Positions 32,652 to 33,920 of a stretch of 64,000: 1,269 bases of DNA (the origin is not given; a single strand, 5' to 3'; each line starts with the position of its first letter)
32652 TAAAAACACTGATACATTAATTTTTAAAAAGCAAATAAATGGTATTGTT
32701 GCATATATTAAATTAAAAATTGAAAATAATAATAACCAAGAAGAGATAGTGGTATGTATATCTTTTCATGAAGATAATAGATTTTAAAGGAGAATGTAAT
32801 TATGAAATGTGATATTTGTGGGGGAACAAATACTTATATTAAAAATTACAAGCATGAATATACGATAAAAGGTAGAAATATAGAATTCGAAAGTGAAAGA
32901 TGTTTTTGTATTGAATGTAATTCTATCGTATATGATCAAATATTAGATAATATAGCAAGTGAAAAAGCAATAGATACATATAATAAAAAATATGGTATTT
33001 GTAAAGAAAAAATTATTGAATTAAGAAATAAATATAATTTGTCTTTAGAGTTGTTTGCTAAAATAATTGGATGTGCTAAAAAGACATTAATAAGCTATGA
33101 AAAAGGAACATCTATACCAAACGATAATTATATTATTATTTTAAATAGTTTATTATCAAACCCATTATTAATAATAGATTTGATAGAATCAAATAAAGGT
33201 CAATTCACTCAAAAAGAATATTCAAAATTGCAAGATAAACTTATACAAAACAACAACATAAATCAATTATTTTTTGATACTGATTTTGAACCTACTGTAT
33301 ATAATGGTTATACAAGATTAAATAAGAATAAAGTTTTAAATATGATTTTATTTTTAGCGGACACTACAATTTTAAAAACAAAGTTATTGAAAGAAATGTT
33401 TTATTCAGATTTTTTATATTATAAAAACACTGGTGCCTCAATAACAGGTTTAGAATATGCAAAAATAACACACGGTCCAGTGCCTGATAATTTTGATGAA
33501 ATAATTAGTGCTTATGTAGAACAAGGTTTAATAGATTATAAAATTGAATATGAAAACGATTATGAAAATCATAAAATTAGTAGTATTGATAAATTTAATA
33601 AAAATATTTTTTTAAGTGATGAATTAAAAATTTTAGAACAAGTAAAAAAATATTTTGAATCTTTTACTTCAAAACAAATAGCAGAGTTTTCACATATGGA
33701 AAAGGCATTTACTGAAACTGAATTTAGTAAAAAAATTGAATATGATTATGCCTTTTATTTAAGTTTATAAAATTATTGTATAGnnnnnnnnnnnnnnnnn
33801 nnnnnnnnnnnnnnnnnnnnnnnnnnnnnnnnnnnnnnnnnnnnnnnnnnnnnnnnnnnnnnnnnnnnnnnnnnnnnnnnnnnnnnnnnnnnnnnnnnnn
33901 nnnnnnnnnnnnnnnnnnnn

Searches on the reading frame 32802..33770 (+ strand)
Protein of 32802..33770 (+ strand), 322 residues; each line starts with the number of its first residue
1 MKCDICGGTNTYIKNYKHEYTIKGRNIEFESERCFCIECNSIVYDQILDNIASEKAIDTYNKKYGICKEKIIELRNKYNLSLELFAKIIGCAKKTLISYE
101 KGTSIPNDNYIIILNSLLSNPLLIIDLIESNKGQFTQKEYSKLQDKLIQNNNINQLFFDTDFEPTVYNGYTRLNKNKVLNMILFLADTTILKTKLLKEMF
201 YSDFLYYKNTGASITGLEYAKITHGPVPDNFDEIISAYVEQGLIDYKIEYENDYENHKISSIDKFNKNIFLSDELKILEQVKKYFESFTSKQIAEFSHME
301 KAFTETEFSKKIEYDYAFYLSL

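Call 31: search_protein_families(library=pfam, proteins=[window:32802-33770:+], max_evalue=0.0001)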
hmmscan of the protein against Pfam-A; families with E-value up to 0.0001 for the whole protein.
window:32802-33770:+ (322 aa): 3 families
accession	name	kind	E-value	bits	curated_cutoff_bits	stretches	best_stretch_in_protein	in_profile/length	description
PF13274.11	SocA_Panacea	-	1.2e-16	62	25.7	1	195-302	1-111/113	Antitoxin SocA-like, Panacea domain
PF15731.11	MqsA_antitoxin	-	2.8e-08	34.4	30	1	1-122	1-125/131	Antitoxin component of bacterial toxin-antitoxin system, MqsA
PF01381.28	HTH_3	-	4.9e-06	26.9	23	1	71-116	1-46/55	Helix-turn-helix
